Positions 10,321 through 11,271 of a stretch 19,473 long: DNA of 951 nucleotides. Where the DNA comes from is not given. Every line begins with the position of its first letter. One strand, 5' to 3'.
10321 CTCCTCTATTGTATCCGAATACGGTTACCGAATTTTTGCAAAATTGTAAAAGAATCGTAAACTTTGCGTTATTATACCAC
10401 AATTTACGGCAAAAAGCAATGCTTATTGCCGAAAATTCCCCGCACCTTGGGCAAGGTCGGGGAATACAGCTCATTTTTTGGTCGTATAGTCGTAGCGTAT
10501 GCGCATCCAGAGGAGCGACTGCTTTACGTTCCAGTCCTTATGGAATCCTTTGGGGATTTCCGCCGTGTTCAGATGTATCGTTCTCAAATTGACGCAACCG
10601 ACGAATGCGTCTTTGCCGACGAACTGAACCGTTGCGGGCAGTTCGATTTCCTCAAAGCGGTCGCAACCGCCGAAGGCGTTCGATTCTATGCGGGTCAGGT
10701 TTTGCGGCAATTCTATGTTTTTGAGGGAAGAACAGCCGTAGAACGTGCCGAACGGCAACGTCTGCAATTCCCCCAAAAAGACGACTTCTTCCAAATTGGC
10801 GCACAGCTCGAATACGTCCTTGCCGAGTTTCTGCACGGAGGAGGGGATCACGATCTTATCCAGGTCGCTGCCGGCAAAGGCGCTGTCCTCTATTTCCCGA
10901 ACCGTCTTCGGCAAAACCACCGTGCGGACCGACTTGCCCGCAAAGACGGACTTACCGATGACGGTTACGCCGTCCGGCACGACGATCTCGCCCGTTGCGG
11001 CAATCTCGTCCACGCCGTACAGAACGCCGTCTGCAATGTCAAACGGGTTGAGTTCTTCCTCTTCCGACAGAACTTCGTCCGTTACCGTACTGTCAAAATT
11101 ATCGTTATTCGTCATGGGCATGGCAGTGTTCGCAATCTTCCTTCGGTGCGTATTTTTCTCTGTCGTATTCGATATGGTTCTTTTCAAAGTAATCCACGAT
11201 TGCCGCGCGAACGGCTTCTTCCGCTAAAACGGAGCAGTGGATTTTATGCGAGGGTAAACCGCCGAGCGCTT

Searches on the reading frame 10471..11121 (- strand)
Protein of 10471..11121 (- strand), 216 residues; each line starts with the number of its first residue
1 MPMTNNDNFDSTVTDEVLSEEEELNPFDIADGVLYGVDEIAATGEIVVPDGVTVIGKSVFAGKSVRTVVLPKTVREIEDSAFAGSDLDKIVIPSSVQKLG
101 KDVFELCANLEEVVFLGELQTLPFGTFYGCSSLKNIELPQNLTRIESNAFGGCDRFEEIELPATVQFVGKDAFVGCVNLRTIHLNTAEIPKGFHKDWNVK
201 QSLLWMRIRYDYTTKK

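Call 5: search_protein_families(library=pfam, proteins=[window:10471-11121:-], max_evalue=0.01)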
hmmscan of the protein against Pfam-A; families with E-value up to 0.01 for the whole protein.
window:10471-11121:- (216 aa): 2 families
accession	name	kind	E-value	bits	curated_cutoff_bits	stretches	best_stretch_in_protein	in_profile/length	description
PF13306.12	LRR_5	-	2.3e-42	144.3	27.7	2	45-153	15-123/127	BspA type Leucine rich repeat region (6 copies)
PF13855.12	LRR_8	-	6.7e-07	29.4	27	1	119-161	13-56/61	Leucine rich repeat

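Call 6: search_protein_families(library=ncbifam, proteins=[window:10471-11121:-], max_evalue=0.01)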
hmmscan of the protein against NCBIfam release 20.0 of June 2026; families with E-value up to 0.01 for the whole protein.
window:10471-11121:- (216 aa): 2 families
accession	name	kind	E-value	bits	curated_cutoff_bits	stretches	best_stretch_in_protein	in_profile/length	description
NF047961.1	adhesin_HupY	equivalog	4.6e-14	51.5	1250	2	45-104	190-250/978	leucine-rich repeat adhesin HupY/LrrG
NF045861.1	glide_Gli349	exception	0.0028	14.3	1750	0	45-88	2704-2747/3169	gliding machinery surface structure protein Gli349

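Call 7: find_homologous_proteins(query=window:10471-11121:-, max_evalue=0.00001)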
Query window:10471-11121:- (216 aa): 35 proteins with E <= 0.00001 among 691 candidates.
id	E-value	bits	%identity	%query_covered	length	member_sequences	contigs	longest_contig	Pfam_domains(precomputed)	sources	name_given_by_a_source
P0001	2.8e-27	114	30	76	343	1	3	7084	PF13306.13,PF13855.13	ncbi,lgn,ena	-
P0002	3.0e-26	111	37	65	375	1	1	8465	PF13306.13,PF13855.13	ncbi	-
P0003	3.7e-26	110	32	69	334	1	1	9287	PF13306.13,PF13855.13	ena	-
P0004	6.3e-24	103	29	60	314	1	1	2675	PF13306.13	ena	-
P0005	2.8e-22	98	37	50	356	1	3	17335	PF13306.13,PF05725.19,PF13855.13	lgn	-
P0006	3.2e-22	97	40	59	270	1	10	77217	PF13306.13,PF13855.13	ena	-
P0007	3.6e-22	97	31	54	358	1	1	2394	PF23622.2,PF13306.13,PF13855.13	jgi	-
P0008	3.0e-21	94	30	64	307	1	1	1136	PF13306.13,PF13855.13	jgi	-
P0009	6.3e-21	93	31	72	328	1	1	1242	PF13306.13,PF02368.25,PF13855.13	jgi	-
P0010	1.7e-20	92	27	84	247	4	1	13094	PF13306.13,PF05725.19,PF12799.14,PF13855.13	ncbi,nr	ncbi:MAG: leucine-rich repeat protein, partial [Clostridia bacterium]|nr:leucine-rich repeat protein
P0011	2.7e-19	88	35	63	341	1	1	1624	PF13306.13,PF13855.13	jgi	jgi:hypothetical protein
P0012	7.6e-19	86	28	85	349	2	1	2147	PF13306.13,PF13855.13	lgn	-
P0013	7.9e-19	86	35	69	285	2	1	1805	PF13306.13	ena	-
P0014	4.9e-17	81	30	69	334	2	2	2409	PF13306.13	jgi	jgi:hypothetical protein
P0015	5.6e-16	77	27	69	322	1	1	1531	PF13306.13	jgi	jgi:hypothetical protein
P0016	2.2e-15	75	29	60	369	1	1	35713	PF13306.13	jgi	jgi:hypothetical protein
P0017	1.4e-13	69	30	80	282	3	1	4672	PF13306.13,PF13855.13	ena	-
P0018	4.1e-13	68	28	60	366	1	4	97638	PF13306.13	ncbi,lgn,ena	-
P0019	9.3e-13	67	31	68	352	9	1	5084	PF13306.13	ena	-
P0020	4.0e-12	64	26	74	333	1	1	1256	PF13306.13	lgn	-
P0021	5.5e-12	64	26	75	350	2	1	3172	PF13306.13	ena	-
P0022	5.7e-12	64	30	69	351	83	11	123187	PF13306.13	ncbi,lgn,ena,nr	ncbi:MAG: leucine-rich repeat domain-containing protein [Paludibacteraceae bacterium]|nr:leucine-ric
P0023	8.1e-12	63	29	58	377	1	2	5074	PF13306.13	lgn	-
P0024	9.6e-12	63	33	44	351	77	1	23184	PF13306.13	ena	-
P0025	2.5e-11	62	30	65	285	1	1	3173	PF13306.13,PF12799.14,PF13855.13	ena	-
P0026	9.7e-11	60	30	64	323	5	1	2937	PF13306.13,PF13855.13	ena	-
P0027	2.6e-10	59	28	69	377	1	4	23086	PF13306.13,PF05725.19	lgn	-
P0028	1.9e-8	52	27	54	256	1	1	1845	PF13306.13,PF13855.13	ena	-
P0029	4.9e-8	51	41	43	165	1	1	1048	PF13306.13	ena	-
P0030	1.8e-7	49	31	69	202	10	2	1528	PF13306.13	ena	-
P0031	7.3e-7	47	37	39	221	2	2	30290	PF13306.13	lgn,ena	-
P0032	1.1e-6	47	31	73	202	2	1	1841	PF13306.13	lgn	-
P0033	4.0e-6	45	33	47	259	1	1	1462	PF13306.13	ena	-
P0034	4.8e-6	45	36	39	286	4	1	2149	PF13306.13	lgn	-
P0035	8.8e-6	44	29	80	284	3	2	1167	PF13306.13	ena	-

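Call 10: find_encoding_contigs(protein=window:10471-11121:-, flank=6000, max_places=10)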
Protein window:10471-11121:- (216 aa): 6 contigs read that carry it; 4 places shown.
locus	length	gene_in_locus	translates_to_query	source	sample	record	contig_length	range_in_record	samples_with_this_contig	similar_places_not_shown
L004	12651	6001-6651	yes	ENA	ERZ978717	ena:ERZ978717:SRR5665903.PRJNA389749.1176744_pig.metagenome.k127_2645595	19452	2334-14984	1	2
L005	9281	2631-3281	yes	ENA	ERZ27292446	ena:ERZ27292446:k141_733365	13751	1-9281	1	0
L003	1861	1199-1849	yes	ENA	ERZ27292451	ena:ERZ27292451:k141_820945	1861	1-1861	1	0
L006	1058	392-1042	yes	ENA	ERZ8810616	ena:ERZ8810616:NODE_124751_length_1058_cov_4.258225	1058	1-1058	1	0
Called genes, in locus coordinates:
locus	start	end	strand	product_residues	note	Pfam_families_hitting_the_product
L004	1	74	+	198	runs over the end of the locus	-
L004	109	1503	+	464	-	PF01145:Band_7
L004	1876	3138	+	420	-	PF00535:Glycos_transf_2, PF13641:Glyco_tranf_2_3, PF13506:Glyco_transf_21 (weak), PF13632:Glyco_trans_2_3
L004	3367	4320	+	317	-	PF02445:NadA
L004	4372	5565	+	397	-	PF00266:Aminotran_5, PF01212:Beta_elim_lyase (weak), PF01041:DegT_DnrJ_EryC1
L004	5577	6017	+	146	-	PF01592:NifU_N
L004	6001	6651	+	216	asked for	-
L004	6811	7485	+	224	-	PF00072:Response_reg, PF00486:Trans_reg_C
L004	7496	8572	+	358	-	PF13581:HATPase_c_2 (faint), PF00512:HisKA, PF02518:HATPase_c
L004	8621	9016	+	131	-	-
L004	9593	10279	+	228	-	PF00072:Response_reg, PF00486:Trans_reg_C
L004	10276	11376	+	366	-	PF00672:HAMP, PF00512:HisKA, PF02518:HATPase_c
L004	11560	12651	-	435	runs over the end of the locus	PF01546:Peptidase_M20, PF07687:M20_dimer (faint)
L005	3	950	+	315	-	?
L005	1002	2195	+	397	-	PF00266:Aminotran_5, PF01212:Beta_elim_lyase (weak), PF01041:DegT_DnrJ_EryC1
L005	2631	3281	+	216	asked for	-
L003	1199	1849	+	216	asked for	-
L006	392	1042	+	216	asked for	-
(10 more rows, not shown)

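Call 11: find_related_loci(query=window:10471-11121:-, collection=genome_contigs, flank=7000)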
Query window:10471-11121:- (216 aa) in genome_contigs; peptide patterns used: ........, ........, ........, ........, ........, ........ (x = any residue, [..] = any of these).
335 stretches matched a pattern; 3 encode a relative of the query (tblastn E <= 1e-3); 3 distinct loci.
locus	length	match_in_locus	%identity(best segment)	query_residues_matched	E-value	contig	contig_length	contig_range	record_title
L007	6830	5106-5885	34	23-184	1e-26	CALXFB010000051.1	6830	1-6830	MAG: uncultured Clostridia bacterium isolate BRZ_FC__bin42 genome assembly, contig: BRZ_FC__NODE_11163_length_6830_cov_1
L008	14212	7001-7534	31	23-184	3e-24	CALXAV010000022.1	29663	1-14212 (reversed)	MAG: uncultured Clostridia bacterium isolate BRZ_HK__bin22 genome assembly, contig: BRZ_HK__NODE_1820_length_29663_cov_5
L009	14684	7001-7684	30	45-195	1e-21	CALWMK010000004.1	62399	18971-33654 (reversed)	MAG: uncultured Clostridia bacterium isolate BRZ_EB__bin51 genome assembly, contig: BRZ_EB__NODE_509_length_62399_cov_8.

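Call 23: find_encoding_contigs(protein=P0006, flank=4000, max_places=3)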
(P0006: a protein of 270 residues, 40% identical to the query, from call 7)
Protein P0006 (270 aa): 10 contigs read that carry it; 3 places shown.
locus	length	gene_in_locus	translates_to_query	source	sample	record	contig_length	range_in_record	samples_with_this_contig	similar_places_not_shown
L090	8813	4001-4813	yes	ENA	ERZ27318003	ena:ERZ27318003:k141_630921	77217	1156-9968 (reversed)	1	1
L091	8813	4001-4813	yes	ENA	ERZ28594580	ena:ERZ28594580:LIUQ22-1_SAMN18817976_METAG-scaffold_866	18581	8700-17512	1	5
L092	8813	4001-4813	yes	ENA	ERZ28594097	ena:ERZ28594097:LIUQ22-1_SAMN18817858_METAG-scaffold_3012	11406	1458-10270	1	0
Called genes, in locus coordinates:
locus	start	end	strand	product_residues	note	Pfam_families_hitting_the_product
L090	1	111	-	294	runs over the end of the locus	PF00665:rve, PF13683:rve_3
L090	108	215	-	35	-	-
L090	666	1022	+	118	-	-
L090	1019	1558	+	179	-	-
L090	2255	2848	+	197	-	-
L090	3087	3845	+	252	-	PF00892:EamA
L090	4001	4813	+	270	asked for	PF13306:LRR_5 (weak), PF13855:LRR_8 (faint), PF13306:LRR_5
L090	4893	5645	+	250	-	-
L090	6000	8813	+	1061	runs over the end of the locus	PF00892:EamA, PF14903:WG_beta_rep, PF13306:LRR_5, PF13855:LRR_8 (faint)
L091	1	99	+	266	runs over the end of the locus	-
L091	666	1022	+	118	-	-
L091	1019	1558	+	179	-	-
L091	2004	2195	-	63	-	-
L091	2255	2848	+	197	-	-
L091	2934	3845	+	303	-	PF00892:EamA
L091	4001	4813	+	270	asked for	PF13306:LRR_5 (weak), PF13855:LRR_8 (faint), PF13306:LRR_5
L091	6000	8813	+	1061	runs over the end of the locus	PF00892:EamA, PF14903:WG_beta_rep, PF13306:LRR_5, PF13855:LRR_8 (faint)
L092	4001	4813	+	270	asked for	PF13306:LRR_5 (weak), PF13855:LRR_8 (faint), PF13306:LRR_5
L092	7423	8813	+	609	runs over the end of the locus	PF14903:WG_beta_rep, PF13306:LRR_5, PF13855:LRR_8 (faint)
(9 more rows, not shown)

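Call 24: find_encoding_contigs(protein=P0001, flank=4000, max_places=3)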
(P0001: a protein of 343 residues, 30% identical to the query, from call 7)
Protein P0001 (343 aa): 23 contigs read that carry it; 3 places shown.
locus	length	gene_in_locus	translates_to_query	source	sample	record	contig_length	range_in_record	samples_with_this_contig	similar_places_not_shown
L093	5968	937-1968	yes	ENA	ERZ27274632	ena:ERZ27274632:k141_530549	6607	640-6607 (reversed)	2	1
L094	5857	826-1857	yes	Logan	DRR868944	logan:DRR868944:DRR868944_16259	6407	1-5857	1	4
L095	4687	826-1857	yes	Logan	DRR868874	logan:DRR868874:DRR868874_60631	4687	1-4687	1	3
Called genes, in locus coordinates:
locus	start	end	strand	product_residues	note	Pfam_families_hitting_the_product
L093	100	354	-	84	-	PF13306:LRR_5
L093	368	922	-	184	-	-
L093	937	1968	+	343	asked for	PF13306:LRR_5, PF13855:LRR_8 (faint), PF13306:LRR_5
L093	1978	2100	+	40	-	-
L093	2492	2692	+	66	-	PF08271:Zn_Ribbon_TF (weak)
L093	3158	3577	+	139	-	PF08281:Sigma70_r4_2 (weak)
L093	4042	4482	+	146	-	-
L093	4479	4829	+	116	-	PF02452:PemK_toxin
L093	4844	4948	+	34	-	PF12664:DUF3789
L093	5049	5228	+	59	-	-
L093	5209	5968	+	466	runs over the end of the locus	?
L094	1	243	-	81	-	?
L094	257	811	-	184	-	-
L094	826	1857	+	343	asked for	PF13306:LRR_5, PF13855:LRR_8 (faint), PF13306:LRR_5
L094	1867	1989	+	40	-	-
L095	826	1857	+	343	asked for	PF13306:LRR_5, PF13855:LRR_8 (faint), PF13306:LRR_5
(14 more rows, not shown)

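Call 25: find_encoding_contigs(protein=P0031, flank=4000, max_places=3)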
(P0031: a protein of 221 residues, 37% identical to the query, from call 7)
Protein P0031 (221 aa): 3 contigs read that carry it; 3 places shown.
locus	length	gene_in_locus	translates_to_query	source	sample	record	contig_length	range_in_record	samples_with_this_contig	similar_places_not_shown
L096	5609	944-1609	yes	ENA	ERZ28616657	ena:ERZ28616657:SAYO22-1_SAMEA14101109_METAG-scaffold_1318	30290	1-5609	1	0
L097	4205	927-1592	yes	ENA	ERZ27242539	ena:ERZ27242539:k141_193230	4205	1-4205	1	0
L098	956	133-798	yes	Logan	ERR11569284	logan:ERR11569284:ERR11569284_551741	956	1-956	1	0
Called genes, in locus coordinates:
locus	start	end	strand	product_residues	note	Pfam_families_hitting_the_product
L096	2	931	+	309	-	?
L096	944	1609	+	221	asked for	PF13306:LRR_5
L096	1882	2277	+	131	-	PF01139:RtcB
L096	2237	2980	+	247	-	PF01139:RtcB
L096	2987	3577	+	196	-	PF00472:RF-1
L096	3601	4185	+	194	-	PF00239:Resolvase, PF02796:HTH_7 (weak)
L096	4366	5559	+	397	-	-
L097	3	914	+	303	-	?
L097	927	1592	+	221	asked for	PF13306:LRR_5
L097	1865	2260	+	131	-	PF01139:RtcB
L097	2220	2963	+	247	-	PF01139:RtcB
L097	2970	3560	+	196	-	PF00472:RF-1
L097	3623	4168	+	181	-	PF00239:Resolvase, PF02796:HTH_7 (weak)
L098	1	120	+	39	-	?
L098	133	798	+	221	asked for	PF13306:LRR_5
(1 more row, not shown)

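Call 39: search_protein_families(library=phrogs, proteins=[window:10474-11121:-], max_evalue=0.001)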
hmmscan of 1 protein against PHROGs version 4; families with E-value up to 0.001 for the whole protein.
window:10474-11121:- (216 aa): 3 families
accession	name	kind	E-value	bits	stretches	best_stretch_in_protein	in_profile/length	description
phrog_18805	-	unknown function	1.4e-22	81.2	2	86-189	257-366/457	-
phrog_35892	-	unknown function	2.8e-21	75.9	2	92-184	561-653/1181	-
phrog_22483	-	unknown function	0.00013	22.2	0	34-96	189-247/306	-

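Call 40: search_protein_families(library=padloc, proteins=[window:10474-11121:-], max_evalue=0.001)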
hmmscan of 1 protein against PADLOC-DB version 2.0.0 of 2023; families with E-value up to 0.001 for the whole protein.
window:10474-11121:- (216 aa): 0 families

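Call 41: predict_structure(alignment_id=A1)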
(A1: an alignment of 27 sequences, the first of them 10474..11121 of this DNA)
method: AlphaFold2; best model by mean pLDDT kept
length: 216 residues; sequences in the alignment: 27
mean_pLDDT: 83.2   pTM: 0.78
mean pLDDT of the five models: 83.2, 82.5, 81.9, 81.4, 81.4
residues with pLDDT >= 90: 146; 70-90: 19; 50-70: 14; < 50: 37
segments of 3 or more residues with pLDDT < 50: 1-19, 200-216
pLDDT, mean of each block of 10 residues (from residue 1): 40 44 70 71 86 95 94 97 97 98 98 96 98 96 98 96 97 95 92 72 41 42
secondary structure, 60 per line:
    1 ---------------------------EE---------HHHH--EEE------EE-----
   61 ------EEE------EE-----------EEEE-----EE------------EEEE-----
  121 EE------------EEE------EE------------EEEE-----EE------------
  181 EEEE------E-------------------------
elements in order: H39-42 E45-47 E67-69 E89-92 E112-115 E135-137 E158-161 E181-184

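Call 44: fold_search(model_id=the predicted structure, library=pdb)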
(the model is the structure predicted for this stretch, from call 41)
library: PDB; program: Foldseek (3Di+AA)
matches with E <= 10: 569; with E <= 0.001: 15
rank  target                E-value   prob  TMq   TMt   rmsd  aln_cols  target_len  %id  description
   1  4gt6                  3.1e-08  1.00  0.33  0.20   9.7       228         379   24  Crystal structure of a leucine rich cell surface protein (FAEPRAA2165_01021) from Faecalibacterium prausnitzii A2-165 at (released 2012-09-26)
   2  4h09_D                1.4e-07  1.00  0.49  0.29   7.9       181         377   22  Crystal structure of a leucine-rich repeat protein (EUBVEN_01088) from Eubacterium ventriosum ATCC 27560 at 2.50 A res (released 2012-10-10)
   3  4h09_B                2.0e-07  1.00  0.52  0.32   6.3       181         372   22  Crystal structure of a leucine-rich repeat protein (EUBVEN_01088) from Eubacterium ventriosum ATCC 27560 at 2.50 A res (released 2012-10-10)
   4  4h09_A                2.9e-07  1.00  0.61  0.36   3.1       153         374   25  Crystal structure of a leucine-rich repeat protein (EUBVEN_01088) from Eubacterium ventriosum ATCC 27560 at 2.50 A res (released 2012-10-10)
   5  4fs7                  3.6e-07  1.00  0.46  0.28   6.7       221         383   25  Crystal structure of a leucine-rich repeat protein (BACOVA_04585) from Bacteroides ovatus ATCC 8483 at 1.19 A resolution (released 2012-09-19)
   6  4h09_C                4.6e-07  1.00  0.61  0.36   3.1       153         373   24  Crystal structure of a leucine-rich repeat protein (EUBVEN_01088) from Eubacterium ventriosum ATCC 27560 at 2.50 A res (released 2012-10-10)
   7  4h09_E                1.0e-06  1.00  0.61  0.36   2.7       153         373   26  Crystal structure of a leucine-rich repeat protein (EUBVEN_01088) from Eubacterium ventriosum ATCC 27560 at 2.50 A res (released 2012-10-10)
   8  4cp6                  1.3e-06  1.00  0.50  0.28   8.3       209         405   20  The Crystal structure of Pneumococcal vaccine antigen PcpA (released 2015-02-25)
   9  6mlx_B                6.2e-06  1.00  0.49  0.49   3.2       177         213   23  Crystal structure of T. pallidum Leucine Rich Repeat protein (TpLRR) (released 2019-07-17)
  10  6mlx_C                7.6e-06  1.00  0.61  0.62   2.2       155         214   30  Crystal structure of T. pallidum Leucine Rich Repeat protein (TpLRR) (released 2019-07-17)
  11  6mlx_A                1.1e-05  1.00  0.61  0.62   2.1       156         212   29  Crystal structure of T. pallidum Leucine Rich Repeat protein (TpLRR) (released 2019-07-17)
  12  4fdw                  2.3e-05  1.00  0.62  0.36   1.9       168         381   27  Crystal structure of a putative cell surface protein (BACOVA_01565) from Bacteroides ovatus ATCC 8483 at 2.05 A resoluti (released 2012-07-25)
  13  4fd0                  2.3e-05  1.00  0.63  0.36   2.5       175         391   26  Crystal structure of a putative cell surface protein (BACCAC_03700) from Bacteroides caccae ATCC 43185 at 2.07 A resolut (released 2012-07-25)
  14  4oju_A                1.3e-04  1.00  0.36  0.51   4.8       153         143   21  Crystal structure of a leucine-rich repeat protein (BACCAP_00569) from Bacteroides capillosus ATCC 29799 at 2.00 A res (released 2014-06-18)
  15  4oju_B                1.7e-04  1.00  0.36  0.51   4.8       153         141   21  Crystal structure of a leucine-rich repeat protein (BACCAP_00569) from Bacteroides capillosus ATCC 29799 at 2.00 A res (released 2014-06-18)
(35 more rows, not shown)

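Call 47: search_protein_representatives(protein=window:10474-11121:-)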
Query: 216 residues. Proteins with E-value up to 0.001 (for the whole library): 335231; up to 1e-10: 220102; up to 1e-30: 66123. The best 150 are listed.
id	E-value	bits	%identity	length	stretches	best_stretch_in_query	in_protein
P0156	0.0e+00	1325.7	33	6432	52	43-185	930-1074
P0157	0.0e+00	1267.6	35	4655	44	45-159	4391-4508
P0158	0.0e+00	1100.5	34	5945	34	47-188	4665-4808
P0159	0.0e+00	1070.8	33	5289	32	43-184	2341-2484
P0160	0.0e+00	1007.5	34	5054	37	46-184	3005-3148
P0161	0.0e+00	1002.8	33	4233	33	52-200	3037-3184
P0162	3.3e-292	977.9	33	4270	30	44-187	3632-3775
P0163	3.9e-285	954.8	32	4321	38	82-185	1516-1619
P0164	2.6e-281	942.3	32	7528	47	51-184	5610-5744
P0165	2.4e-280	939.2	35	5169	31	45-183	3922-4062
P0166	2.5e-280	939.1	35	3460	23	37-183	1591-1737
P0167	7.4e-278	931.0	33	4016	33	47-184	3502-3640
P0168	5.1e-277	928.3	32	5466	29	9-205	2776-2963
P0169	1.9e-271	910.1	33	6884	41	41-187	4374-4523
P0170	4.8e-271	908.7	34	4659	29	46-176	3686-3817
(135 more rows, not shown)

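Call 49: find_encoding_contigs(protein=P0003, flank=4000, max_places=2)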
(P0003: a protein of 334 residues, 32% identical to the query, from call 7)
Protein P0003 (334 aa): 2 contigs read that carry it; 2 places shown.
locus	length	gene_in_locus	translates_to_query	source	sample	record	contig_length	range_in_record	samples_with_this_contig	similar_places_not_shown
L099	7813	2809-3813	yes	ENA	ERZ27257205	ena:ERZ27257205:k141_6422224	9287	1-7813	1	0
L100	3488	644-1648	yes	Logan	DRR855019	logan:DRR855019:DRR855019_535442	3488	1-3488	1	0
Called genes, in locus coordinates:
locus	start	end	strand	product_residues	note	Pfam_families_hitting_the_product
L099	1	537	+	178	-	?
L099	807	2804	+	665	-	-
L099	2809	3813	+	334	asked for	PF13306:LRR_5, PF13855:LRR_8 (faint), PF13306:LRR_5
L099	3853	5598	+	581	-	-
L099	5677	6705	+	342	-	PF04392:ABC_sub_bind, PF13407:Peripla_BP_4 (faint)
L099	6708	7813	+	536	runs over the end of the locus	PF02653:BPD_transp_2, PF02463:SMC_N (faint), PF13476:AAA_23 (weak), PF00005:ABC_tran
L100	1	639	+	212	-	?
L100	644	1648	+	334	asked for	PF13306:LRR_5, PF13855:LRR_8 (faint), PF13306:LRR_5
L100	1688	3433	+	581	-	-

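Call 50: find_encoding_contigs(protein=P0017, flank=4000, max_places=2)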
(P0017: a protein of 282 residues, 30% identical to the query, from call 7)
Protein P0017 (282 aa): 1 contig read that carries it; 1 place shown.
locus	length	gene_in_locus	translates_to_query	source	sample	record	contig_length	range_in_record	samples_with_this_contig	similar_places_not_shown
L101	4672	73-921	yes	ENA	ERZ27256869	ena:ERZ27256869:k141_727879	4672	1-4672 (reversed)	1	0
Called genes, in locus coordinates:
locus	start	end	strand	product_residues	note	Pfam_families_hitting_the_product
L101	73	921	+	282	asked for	PF13306:LRR_5, PF13855:LRR_8 (faint), PF13306:LRR_5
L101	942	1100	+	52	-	PF00404:Dockerin_1 (weak)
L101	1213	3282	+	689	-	PF13306:LRR_5, PF12799:LRR_4 (faint), PF13306:LRR_5, PF13855:LRR_8 (weak), PF00404:Dockerin_1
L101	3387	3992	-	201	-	PF01396:Zn_ribbon_Top1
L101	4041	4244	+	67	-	-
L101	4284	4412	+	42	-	-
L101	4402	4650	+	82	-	-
